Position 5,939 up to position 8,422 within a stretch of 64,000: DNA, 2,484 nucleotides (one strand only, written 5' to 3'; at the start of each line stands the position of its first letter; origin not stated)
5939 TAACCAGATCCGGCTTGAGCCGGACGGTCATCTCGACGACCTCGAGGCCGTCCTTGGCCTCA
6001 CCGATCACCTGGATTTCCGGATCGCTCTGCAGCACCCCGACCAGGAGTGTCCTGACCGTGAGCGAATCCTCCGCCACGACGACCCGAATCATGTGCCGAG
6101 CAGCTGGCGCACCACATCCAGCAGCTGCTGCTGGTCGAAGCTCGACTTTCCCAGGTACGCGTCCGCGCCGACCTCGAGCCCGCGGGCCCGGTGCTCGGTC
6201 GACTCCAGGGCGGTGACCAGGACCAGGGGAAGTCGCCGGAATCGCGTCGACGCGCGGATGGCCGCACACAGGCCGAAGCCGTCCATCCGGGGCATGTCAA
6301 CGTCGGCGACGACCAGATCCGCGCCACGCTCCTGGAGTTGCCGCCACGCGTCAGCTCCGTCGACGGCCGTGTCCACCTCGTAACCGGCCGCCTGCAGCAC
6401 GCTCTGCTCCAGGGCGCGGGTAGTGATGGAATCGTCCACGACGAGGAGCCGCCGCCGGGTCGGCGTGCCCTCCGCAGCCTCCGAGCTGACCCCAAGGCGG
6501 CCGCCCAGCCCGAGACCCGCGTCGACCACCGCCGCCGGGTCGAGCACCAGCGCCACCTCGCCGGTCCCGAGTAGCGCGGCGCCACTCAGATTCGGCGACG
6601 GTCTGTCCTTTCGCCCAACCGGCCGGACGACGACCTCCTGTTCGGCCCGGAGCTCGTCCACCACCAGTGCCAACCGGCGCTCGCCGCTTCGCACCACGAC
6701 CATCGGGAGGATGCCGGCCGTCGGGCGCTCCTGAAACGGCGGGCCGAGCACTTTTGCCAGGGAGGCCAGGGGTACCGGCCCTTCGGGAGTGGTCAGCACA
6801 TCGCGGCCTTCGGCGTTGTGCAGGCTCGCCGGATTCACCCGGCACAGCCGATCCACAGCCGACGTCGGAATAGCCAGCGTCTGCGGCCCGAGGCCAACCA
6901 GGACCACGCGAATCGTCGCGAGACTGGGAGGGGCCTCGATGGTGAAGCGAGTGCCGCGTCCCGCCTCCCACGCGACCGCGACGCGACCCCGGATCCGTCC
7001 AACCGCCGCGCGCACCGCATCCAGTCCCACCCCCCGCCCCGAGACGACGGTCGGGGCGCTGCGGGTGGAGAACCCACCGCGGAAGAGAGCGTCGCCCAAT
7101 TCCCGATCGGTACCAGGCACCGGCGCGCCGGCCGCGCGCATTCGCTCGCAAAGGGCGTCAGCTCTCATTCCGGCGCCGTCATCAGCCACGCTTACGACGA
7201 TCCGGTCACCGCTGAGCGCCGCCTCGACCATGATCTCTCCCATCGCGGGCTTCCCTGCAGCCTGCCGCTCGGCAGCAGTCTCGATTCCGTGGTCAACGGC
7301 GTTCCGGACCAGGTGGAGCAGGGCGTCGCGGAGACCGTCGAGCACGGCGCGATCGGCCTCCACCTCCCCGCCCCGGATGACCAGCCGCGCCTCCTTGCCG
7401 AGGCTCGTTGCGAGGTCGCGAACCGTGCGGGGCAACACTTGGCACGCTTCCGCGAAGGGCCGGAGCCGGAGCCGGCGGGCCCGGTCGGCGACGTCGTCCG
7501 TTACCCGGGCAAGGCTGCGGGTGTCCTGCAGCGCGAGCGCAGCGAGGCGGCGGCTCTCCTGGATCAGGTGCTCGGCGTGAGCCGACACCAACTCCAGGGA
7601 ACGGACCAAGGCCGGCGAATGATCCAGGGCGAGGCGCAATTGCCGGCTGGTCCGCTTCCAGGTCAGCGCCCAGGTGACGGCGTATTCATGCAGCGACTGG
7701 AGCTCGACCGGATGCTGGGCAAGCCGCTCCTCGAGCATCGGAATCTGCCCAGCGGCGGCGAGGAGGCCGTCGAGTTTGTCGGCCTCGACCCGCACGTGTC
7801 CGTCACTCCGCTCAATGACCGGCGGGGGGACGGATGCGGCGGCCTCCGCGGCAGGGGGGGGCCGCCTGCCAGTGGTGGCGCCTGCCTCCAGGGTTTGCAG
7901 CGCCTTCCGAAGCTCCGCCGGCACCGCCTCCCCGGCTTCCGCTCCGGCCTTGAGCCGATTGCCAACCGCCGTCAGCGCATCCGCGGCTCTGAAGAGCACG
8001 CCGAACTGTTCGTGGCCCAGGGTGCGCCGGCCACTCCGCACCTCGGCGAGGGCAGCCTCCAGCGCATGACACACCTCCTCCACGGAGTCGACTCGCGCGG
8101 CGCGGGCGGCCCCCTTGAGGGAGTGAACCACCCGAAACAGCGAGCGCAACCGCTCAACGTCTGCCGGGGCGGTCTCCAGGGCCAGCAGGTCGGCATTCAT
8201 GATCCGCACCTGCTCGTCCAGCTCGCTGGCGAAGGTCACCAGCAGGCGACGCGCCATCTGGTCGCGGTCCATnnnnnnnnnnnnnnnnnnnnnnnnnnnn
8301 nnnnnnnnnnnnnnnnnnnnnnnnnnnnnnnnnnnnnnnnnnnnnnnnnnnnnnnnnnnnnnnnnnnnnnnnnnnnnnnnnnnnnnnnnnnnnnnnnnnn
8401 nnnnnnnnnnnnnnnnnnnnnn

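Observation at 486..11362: Wsp-syntenic chemosensory operon whose output position holds a REC-headed hybrid histidine kinase instead of a diguanylate cyclase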

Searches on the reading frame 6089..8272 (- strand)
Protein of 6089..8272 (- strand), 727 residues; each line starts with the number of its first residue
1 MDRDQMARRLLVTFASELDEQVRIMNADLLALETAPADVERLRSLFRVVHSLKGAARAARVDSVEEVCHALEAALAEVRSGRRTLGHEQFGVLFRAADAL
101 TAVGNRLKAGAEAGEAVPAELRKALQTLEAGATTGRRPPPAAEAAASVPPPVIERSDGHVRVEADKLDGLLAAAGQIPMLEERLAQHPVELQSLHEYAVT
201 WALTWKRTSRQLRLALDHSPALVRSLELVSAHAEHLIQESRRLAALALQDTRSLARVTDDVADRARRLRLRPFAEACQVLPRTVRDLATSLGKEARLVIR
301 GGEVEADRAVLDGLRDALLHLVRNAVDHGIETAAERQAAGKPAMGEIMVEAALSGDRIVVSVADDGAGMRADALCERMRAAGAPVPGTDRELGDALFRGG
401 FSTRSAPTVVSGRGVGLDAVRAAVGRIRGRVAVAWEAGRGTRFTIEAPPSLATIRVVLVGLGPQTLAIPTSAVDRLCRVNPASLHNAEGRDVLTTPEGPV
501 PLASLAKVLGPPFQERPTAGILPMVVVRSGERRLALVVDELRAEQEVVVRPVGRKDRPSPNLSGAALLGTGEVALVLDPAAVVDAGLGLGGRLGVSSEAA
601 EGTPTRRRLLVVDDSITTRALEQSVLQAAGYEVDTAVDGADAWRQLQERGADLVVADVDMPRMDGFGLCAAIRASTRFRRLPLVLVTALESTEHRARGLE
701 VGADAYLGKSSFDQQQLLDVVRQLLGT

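Call 4: search_protein_families(library=pfam, proteins=[window:6089-8272:-], max_evalue=0.01)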
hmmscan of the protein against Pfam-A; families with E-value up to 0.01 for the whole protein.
window:6089-8272:- (727 aa): 4 families
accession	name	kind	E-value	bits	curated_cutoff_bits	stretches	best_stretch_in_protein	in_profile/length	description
PF00072.30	Response_reg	-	1.5e-22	80.3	30.2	1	610-721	2-110/111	Response regulator receiver domain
PF01584.24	CheW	-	4.2e-20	72.2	23.5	1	456-584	2-135/138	CheW-like domain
PF02518.31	HATPase_c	-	1e-14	55.4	26.4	1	313-449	5-109/111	Histidine kinase-, DNA gyrase B-, and HSP90-like ATPase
PF01627.28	Hpt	-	1.5e-10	41.6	24.6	1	10-95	2-73/84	Hpt domain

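Call 6: search_protein_families(library=ncbifam, proteins=[window:6089-8272:-], max_evalue=0.001)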
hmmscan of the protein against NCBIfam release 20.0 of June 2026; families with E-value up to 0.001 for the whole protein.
window:6089-8272:- (727 aa): 95 families (the best 25 are shown)
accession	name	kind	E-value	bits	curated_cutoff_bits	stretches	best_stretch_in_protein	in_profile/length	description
NF041336.1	CheA_Halo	equivalog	5.7e-87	292.9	950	2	252-579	335-663/666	chemotaxis protein CheA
NF007835.0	PRK10547.1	equivalog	8.2e-65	219.6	793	2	252-582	324-656/670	chemotaxis protein CheA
NF007135.0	PRK09581.1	equivalog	3.2e-24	85.6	474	1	608-724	4-119/457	PleD family two-component system response regulator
NF045944.1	ResRegRpaBCyano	equivalog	1.1e-23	83.9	330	1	610-719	1-106/229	response regulator transcription factor RpaB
NF008099.0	PRK10841.1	equivalog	6.6e-19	67.2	920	1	608-710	826-926/949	two-component system sensor histidine kinase RcsC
NF041733.1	resp_reg_CseB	equivalog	6.2e-18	65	350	1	609-725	4-115/228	two-component system response regulator CseB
TIGR02154.1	PhoB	equivalog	1.1e-17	64.1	296.2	1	607-724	3-119/226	phosphate regulon transcriptional regulator PhoB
NF007005.1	PRK09468.1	equivalog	2.2e-17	63.3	331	1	606-724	3-118/237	osmolarity response regulator transcription factor OmpR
TIGR01387.1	cztR_silR_copR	subfamily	3.5e-17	62.8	279.2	1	610-725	2-114/218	heavy metal response regulator transcription factor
NF012023.0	PRK15479.1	equivalog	7.7e-17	61.6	337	1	608-725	2-116/224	transcriptional regulator TctD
NF040689.1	MtrAB_MtrA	equivalog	8.3e-17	61.3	300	1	609-723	1-111/219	MtrAB system response regulator MtrA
NF041734.1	resp_reg_RppA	equivalog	1.4e-16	60.5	250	1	608-724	2-117/229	two-component system response regulator RppA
NF008318.0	PRK11107.1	equivalog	2.4e-16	59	890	1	608-722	669-782/920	two-component sensor histidine kinase BarA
NF040534.1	resp_reg_YycF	equivalog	1.5e-15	57.1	340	1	608-722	2-112/231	response regulator YycF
NF053854.1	RespRegPhoBBctds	equivalog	3.9e-15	55.8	270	1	609-716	1-106/225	two-component system response regulator PhoB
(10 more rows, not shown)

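Call 10: find_related_loci(query=window:6089-8272:-, collection=genome_contigs, flank=10000)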
Query window:6089-8272:- (727 aa) in genome_contigs; peptide patterns used: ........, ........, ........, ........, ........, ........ (x = any residue, [..] = any of these).
598 stretches matched a pattern (row limit reached: there are more); 457 encode a relative of the query (tblastn E <= 1e-3); the best 80 are kept; 80 distinct loci.
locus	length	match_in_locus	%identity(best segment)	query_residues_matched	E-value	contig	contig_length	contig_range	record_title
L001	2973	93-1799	54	159-725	0e+0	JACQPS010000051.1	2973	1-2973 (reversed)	MAG: Gemmatimonadetes bacterium isolate NC_groundwater_1313_Ag_S-0.2um_70_78 S_p2_S4_coassembly_k141_435965, whole genom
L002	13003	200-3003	42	1-725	3e-157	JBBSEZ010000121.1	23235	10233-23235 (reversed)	MAG: Gemmatales bacterium isolate LS1_sbin.68 LS1_sbin.68_K_1017704_L_23235_cov_12.9886, whole genome shotgun sequence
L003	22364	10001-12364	44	1-725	7e-162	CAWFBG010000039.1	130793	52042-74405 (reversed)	MAG: uncultured Planctomycetaceae bacterium isolate MFD09286.bin.1.1 genome assembly, contig: contig_79293, whole genome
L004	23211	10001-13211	43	159-725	1e-128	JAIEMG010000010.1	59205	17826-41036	MAG: Gemmataceae bacterium isolate co.spades.CONCOCT.2.5kb_030 c_000000000009, whole genome shotgun sequence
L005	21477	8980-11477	42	3-725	1e-128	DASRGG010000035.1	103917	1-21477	MAG TPA_asm: Candidatus Limnocylindria bacterium isolate SMAG_U10052 k141_448670, whole genome shotgun sequence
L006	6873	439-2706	37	6-725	9e-124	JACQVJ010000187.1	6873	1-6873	MAG: Ignavibacteriae bacterium isolate NC_groundwater_1460_Ag_S-0.65um_52_13 S_p65_S5_coassembly_k141_2756700, whole gen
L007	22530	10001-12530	37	1-726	2e-122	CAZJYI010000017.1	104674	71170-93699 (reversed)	MAG TPA_asm: uncultured Victivallales bacterium isolate binchicken_co97_160 genome assembly, contig: NODE_515_length_104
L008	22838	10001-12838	41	1-725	2e-127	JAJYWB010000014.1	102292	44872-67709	MAG: Planctomycetota bacterium isolate FK2.bin68 NODE_191_length_102292_cov_3.595145, whole genome shotgun sequence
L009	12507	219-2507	38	3-727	4e-120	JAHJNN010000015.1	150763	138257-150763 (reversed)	MAG: Gammaproteobacteria bacterium isolate Old_saline_glass_biofilm.mb.4 Old_saline_glass_bi.mb.4_k141_51785, whole geno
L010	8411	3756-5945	36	3-725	2e-113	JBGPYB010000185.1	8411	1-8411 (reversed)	MAG: Vicinamibacteria bacterium isolate OBJ1_062018_090_23 k141_2457088_length_8411_cov_14.5105, whole genome shotgun se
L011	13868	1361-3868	36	4-725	1e-110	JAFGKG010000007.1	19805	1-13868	MAG: Chloroflexia bacterium isolate Zod_Metabat.323 k87_409530, whole genome shotgun sequence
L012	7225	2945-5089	36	3-725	3e-109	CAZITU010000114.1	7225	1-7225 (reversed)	MAG TPA_asm: uncultured Nitrospirales bacterium isolate binchicken_co21_455 genome assembly, contig: NODE_10985_length_7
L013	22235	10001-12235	37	14-726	1e-108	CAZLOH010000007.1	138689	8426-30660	MAG TPA_asm: uncultured Bifidobacterium sp. isolate SRP263991_co5_614 genome assembly, contig: NODE_259_length_138689_co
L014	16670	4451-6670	35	5-725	3e-108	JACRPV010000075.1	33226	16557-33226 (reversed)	MAG: Geobacter sp. isolate NC_groundwater_1996_Pr3_S-0.65um_59_2 SR2-18-Sp65_coassembly_scaffold_26411, whole genome sho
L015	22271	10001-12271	39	1-725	1e-122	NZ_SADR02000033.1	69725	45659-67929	Mesorhizobium sp. M00.F.Ca.ET.216.01.1.1 NODE_33_length_69725_cov_30.7209, whole genome shotgun sequence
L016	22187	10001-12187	29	4-725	1e-106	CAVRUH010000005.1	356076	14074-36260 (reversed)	MAG: Waddliaceae bacterium isolate MFD02248.bin.2.105 genome assembly, contig: contig_49462, whole genome shotgun sequen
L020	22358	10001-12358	33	1-726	3e-104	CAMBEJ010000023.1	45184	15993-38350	MAG: Akkermansia muciniphila isolate TH-08apr19-195 genome assembly, contig: TH-08apr19-C1918, whole genome shotgun sequ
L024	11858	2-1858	39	149-725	1e-103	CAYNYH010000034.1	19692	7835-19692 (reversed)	MAG TPA_asm: uncultured Gallionella sp. isolate binchicken_co134_1040 genome assembly, contig: NODE_5800_length_19692_co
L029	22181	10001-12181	37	9-725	8e-102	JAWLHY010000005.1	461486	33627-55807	MAG: Armatimonadota bacterium isolate 30dZY2.bin.9 NODE_31_length_461486_cov_15.371220, whole genome shotgun sequence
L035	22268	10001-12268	36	1-726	5e-100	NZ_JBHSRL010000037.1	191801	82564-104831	Paraburkholderia silvatlantica strain CCUG 54297 GCM70027151_79, whole genome shotgun sequence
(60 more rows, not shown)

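Call 14: search_protein_families(library=pfam, proteins=[L004:12714-15866:+, L009:5961-10337:+, L014:7735-8994:+, L016:15078-16373:+, L020:13429-15558:+, L024:2980-6054:+, L029:13378-15885:+, L035:13337-14476:+, L005:11148-13355:+, L024:6133-7353:+], max_evalue=0.0001)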
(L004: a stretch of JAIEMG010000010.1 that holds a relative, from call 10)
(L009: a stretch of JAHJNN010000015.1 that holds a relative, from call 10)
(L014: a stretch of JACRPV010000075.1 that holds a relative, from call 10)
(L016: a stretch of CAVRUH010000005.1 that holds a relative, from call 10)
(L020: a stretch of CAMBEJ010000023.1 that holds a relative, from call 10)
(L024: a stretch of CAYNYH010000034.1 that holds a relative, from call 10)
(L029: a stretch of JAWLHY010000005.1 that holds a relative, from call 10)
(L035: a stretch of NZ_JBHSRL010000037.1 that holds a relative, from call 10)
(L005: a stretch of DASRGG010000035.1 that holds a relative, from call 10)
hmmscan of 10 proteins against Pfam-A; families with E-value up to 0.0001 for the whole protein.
L004:12714-15866:+ (1050 aa): 7 families
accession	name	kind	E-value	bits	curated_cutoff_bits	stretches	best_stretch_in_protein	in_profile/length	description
PF00072.30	Response_reg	-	8.7e-79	261.4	30.2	3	803-916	1-110/111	Response regulator receiver domain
PF02518.31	HATPase_c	-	1.8e-31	109.3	26.4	1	519-632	1-108/111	Histidine kinase-, DNA gyrase B-, and HSP90-like ATPase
PF00512.31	HisKA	-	1.9e-23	82.7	26.9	1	407-472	1-66/66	His Kinase A (phospho-acceptor) domain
PF08447.18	PAS_3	-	4.3e-13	49.8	25.6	1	276-346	5-76/89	PAS fold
PF01627.28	Hpt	-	1.8e-11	44.6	24.6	1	957-1038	1-82/84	Hpt domain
PF23198.2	PDE8A_N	-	1.5e-07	31.8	29.6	0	70-148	17-96/147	PDE8A-like, N-terminal domain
PF00989.32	PAS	-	1.3e-05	25.6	22.6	1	251-349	2-101/113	PAS fold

L009:5961-10337:+ (1458 aa): 12 families
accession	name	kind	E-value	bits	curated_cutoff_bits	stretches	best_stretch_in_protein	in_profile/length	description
PF00072.30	Response_reg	-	5.9e-51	171.7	30.2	2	10-121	1-110/111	Response regulator receiver domain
PF13185.12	GAF_2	-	3.7e-35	121.5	28.6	2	507-652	3-136/136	GAF domain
PF02518.31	HATPase_c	-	1.5e-30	106.3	26.4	1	933-1050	2-110/111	Histidine kinase-, DNA gyrase B-, and HSP90-like ATPase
PF13426.13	PAS_9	-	5.8e-28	97.6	27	2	679-781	2-103/103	PAS domain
PF08448.16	PAS_4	-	1.9e-26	92.9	23.1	2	373-479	4-109/110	PAS fold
PF00989.32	PAS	-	1.8e-25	89.6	22.6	2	670-779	3-113/113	PAS fold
PF00512.31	HisKA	-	2.1e-19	69.8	26.9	1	820-885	1-66/66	His Kinase A (phospho-acceptor) domain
PF01590.32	GAF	-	1.4e-17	64.9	22.4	2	512-650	6-132/133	GAF domain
PF08447.18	PAS_3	-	1.2e-15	58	25.6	1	691-773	2-86/89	PAS fold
PF13492.12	GAF_3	-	6.8e-15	56.1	27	2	208-341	4-129/129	GAF domain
PF01627.28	Hpt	-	2.1e-12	47.5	24.6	1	1367-1449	1-83/84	Hpt domain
PF13188.13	PAS_8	-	2.9e-06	27.4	21.8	0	669-714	2-48/65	PAS domain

L014:7735-8994:+ (419 aa): 3 families
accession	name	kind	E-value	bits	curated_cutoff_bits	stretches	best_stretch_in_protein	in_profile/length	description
PF00072.30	Response_reg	-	1.4e-27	96.5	30.2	1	15-127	1-111/111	Response regulator receiver domain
PF02518.31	HATPase_c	-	5.6e-24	85.2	26.4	1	310-419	1-108/111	Histidine kinase-, DNA gyrase B-, and HSP90-like ATPase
PF00512.31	HisKA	-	2.2e-15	56.9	26.9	1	203-266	3-63/66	His Kinase A (phospho-acceptor) domain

L016:15078-16373:+ (431 aa): 4 families
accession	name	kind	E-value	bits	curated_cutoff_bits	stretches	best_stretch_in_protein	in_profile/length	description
PF02518.31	HATPase_c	-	1.8e-29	102.8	26.4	1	318-428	2-110/111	Histidine kinase-, DNA gyrase B-, and HSP90-like ATPase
PF00072.30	Response_reg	-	5.5e-27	94.6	30.2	1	10-119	1-108/111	Response regulator receiver domain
PF00512.31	HisKA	-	1.7e-13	50.9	26.9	1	203-271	1-66/66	His Kinase A (phospho-acceptor) domain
PF13581.12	HATPase_c_2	-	4.1e-06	27.2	27.4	1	321-405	31-112/127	Histidine kinase-like ATPase domain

L020:13429-15558:+ (709 aa): 3 families
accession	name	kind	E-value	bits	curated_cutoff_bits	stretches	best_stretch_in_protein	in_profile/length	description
PF00072.30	Response_reg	-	8.8e-59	197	30.2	3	577-687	1-109/111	Response regulator receiver domain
PF02518.31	HATPase_c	-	7.4e-30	104.1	26.4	1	293-409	1-107/111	Histidine kinase-, DNA gyrase B-, and HSP90-like ATPase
PF00512.31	HisKA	-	2.6e-21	75.8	26.9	1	181-246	1-66/66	His Kinase A (phospho-acceptor) domain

L024:2980-6054:+ (1024 aa): 8 families
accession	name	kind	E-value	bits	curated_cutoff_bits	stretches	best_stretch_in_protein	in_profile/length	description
PF00072.30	Response_reg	-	7.4e-52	174.7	30.2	2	13-124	1-110/111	Response regulator receiver domain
PF02518.31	HATPase_c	-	2.6e-31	108.8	26.4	1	476-593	1-108/111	Histidine kinase-, DNA gyrase B-, and HSP90-like ATPase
PF00512.31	HisKA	-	6.6e-18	65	26.9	1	364-429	1-66/66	His Kinase A (phospho-acceptor) domain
PF13185.12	GAF_2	-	2.1e-13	51.1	28.6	1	209-343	4-136/136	GAF domain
PF01627.28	Hpt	-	8.4e-12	45.6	24.6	1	934-1015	1-82/84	Hpt domain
PF13492.12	GAF_3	-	9e-10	39.5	27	1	210-344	3-129/129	GAF domain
PF01590.32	GAF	-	9.5e-08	33.1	22.4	1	210-342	3-133/133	GAF domain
PF23198.2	PDE8A_N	-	5.3e-05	23.6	29.6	0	15-95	15-96/147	PDE8A-like, N-terminal domain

L029:13378-15885:+ (835 aa): 8 families
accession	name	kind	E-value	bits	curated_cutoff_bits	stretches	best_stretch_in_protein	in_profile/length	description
PF00072.30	Response_reg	-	3.9e-47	159.5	30.2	2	19-131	1-111/111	Response regulator receiver domain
PF00989.32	PAS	-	3e-21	76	22.6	1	335-444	2-113/113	PAS fold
PF02518.31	HATPase_c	-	7.1e-21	75.2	26.4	1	570-688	2-108/111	Histidine kinase-, DNA gyrase B-, and HSP90-like ATPase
PF08447.18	PAS_3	-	6.5e-19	68.4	25.6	1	197-269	3-74/89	PAS fold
PF13426.13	PAS_9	-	4e-15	56.4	27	1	346-445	3-102/103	PAS domain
PF00512.31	HisKA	-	4.1e-11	43.2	26.9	1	464-525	3-63/66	His Kinase A (phospho-acceptor) domain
PF08448.16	PAS_4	-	1.1e-10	42.1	23.1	1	342-445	3-106/110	PAS fold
PF13188.13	PAS_8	-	1.1e-05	25.5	21.8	1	335-384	2-48/65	PAS domain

L035:13337-14476:+ (379 aa): 2 families
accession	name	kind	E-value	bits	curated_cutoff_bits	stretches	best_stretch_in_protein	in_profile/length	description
PF00990.26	GGDEF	-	2.4e-51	174.1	23.8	1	208-368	2-161/161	Diguanylate cyclase, GGDEF domain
PF00072.30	Response_reg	-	7.1e-19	68.5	30.2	1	57-169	1-110/111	Response regulator receiver domain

L005:11148-13355:+ (735 aa): 6 families
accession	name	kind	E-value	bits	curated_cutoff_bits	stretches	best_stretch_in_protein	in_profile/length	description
PF00072.30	Response_reg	-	3.3e-43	146.8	30.2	2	10-121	1-110/111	Response regulator receiver domain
PF02518.31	HATPase_c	-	3.2e-31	108.5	26.4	1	482-589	2-108/111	Histidine kinase-, DNA gyrase B-, and HSP90-like ATPase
PF00512.31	HisKA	-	3.6e-22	78.6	26.9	1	368-436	1-66/66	His Kinase A (phospho-acceptor) domain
PF01590.32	GAF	-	7.7e-15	56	22.4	1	217-353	2-133/133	GAF domain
PF13185.12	GAF_2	-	1e-14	55.4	28.6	1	215-354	2-136/136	GAF domain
PF13581.12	HATPase_c_2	-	5.1e-05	23.7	27.4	0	485-566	31-110/127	Histidine kinase-like ATPase domain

L024:6133-7353:+ (406 aa): 2 families
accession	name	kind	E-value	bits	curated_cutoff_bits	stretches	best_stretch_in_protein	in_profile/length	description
PF00563.25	EAL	-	2.2e-68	230.6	31.3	1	147-381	2-236/236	EAL domain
PF00072.30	Response_reg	-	8e-18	65.1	30.2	1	9-124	1-108/111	Response regulator receiver domain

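Call 27: find_homologous_proteins(query=window:6089-8272:-, max_evalue=1e-60)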
Query window:6089-8272:- (727 aa): 2018 proteins with E <= 1e-60 among 8000 candidates; the best 120 are listed.
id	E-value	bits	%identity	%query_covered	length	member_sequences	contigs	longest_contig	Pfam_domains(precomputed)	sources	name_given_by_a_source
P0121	0.0e+0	1525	100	100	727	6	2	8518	PF01584.25,PF02518.32,PF00072.31,PF01627.29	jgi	jgi:two-component system chemotaxis sensor kinase CheA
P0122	2.9e-262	890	62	100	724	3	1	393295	PF01584.25,PF02518.32,PF00072.31,PF01627.29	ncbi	ncbi:MAG: response regulator [Gemmatimonadales bacterium]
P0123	2.8e-260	884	59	100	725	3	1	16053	PF01584.25,PF02518.32,PF00072.31,PF01627.29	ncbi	-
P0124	2.2e-258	878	60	100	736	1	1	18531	PF01584.25,PF02518.32,PF00072.31,PF01627.29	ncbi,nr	ncbi:MAG: response regulator [Gemmatimonadetes bacterium]|nr:response regulator [Gemmatimonadota bac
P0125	1.0e-256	872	61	100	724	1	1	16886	PF01584.25,PF02518.32,PF00072.31,PF01627.29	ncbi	-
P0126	4.1e-256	870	60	100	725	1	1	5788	PF01584.25,PF02518.32,PF00072.31,PF01627.29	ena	-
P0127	5.4e-254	863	59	100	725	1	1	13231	PF01584.25,PF02518.32,PF00072.31,PF01627.29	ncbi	-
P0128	9.2e-252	856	59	100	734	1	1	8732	PF01584.25,PF02518.32,PF00072.31,PF01627.29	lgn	-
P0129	2.2e-251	854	60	100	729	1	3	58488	PF01584.25,PF02518.32,PF00072.31,PF01627.29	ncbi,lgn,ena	-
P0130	5.4e-251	853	58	100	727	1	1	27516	PF01584.25,PF02518.32,PF00072.31,PF01627.29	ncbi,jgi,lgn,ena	-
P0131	5.7e-251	853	60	100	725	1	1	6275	PF01584.25,PF02518.32,PF00072.31,PF01627.29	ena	-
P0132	1.1e-249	849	60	100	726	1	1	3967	PF01584.25,PF02518.32,PF00072.31,PF01627.29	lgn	-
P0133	2.4e-249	848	59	100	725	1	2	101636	PF01584.25,PF02518.32,PF00072.31,PF01627.29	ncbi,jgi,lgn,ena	-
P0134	4.3e-249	847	58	100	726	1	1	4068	PF01584.25,PF02518.32,PF00072.31,PF01627.29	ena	-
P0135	7.6e-249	846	58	100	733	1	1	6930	PF01584.25,PF02518.32,PF00072.31,PF01627.29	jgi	jgi:two-component system chemotaxis sensor kinase CheA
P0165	5.9e-240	817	58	100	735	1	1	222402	PF01584.25,PF02518.32,PF00072.31,PF01627.29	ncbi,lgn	ncbi:MAG: response regulator [Gemmatimonadaceae bacterium]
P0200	8.4e-220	750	56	100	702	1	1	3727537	PF01584.25,PF02518.32,PF00072.31,PF01627.29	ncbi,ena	-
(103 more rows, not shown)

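Call 28: find_encoding_contigs(protein=P0122, flank=10000, max_places=1)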
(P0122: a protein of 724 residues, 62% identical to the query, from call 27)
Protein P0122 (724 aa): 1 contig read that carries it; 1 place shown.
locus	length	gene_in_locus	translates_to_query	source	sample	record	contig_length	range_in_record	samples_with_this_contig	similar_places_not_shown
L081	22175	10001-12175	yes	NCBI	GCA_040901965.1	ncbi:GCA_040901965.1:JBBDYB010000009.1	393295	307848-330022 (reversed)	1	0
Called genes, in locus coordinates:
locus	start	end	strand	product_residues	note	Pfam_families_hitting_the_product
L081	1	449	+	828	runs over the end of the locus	PF05547:Peptidase_M6, PF05345:He_PIG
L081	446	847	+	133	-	-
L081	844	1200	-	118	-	PF00126:HTH_1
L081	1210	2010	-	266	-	PF12849:PBP_like_2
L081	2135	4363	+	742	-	PF26549:Tricorn_N (weak), PF07676:PD40 (weak), PF00930:DPPIV_N, PF02129:Peptidase_S15, PF20434:BD-FAE (weak), PF00326:Peptidase_S9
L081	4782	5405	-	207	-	PF00589:Phage_integrase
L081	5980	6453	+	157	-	PF01584:CheW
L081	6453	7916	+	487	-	PF03705:CheR_N (faint), PF01739:CheR, PF14559:TPR_19 (faint)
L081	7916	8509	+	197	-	PF01584:CheW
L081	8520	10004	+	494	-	-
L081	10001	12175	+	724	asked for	PF01627:Hpt, PF02518:HATPase_c, PF01584:CheW, PF00072:Response_reg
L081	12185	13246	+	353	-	PF00072:Response_reg, PF01339:CheB_methylest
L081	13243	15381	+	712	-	PF00072:Response_reg, PF23198:PDE8A_N (weak), PF00989:PAS, PF08447:PAS_3, PF08448:PAS_4, PF00512:HisKA, PF02518:HATPase_c, PF00072:Response_reg, +1 more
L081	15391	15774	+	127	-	PF00072:Response_reg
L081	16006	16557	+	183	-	PF18911:PKD_4, PF00801:PKD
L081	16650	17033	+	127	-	PF00072:Response_reg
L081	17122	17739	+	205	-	PF11138:DUF2911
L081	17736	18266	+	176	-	PF05163:DinB (weak), PF11716:MDMPI_N, PF12867:DinB_2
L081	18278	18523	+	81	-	PF14255:Zn_ribbon_21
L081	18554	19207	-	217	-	PF00081:Sod_Fe_N, PF02777:Sod_Fe_C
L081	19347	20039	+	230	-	PF06181:Urate_ox_N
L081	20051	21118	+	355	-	PF00005:ABC_tran, PF13304:AAA_21 (faint), PF08402:TOBE_2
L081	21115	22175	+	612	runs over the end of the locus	PF00528:BPD_transp_1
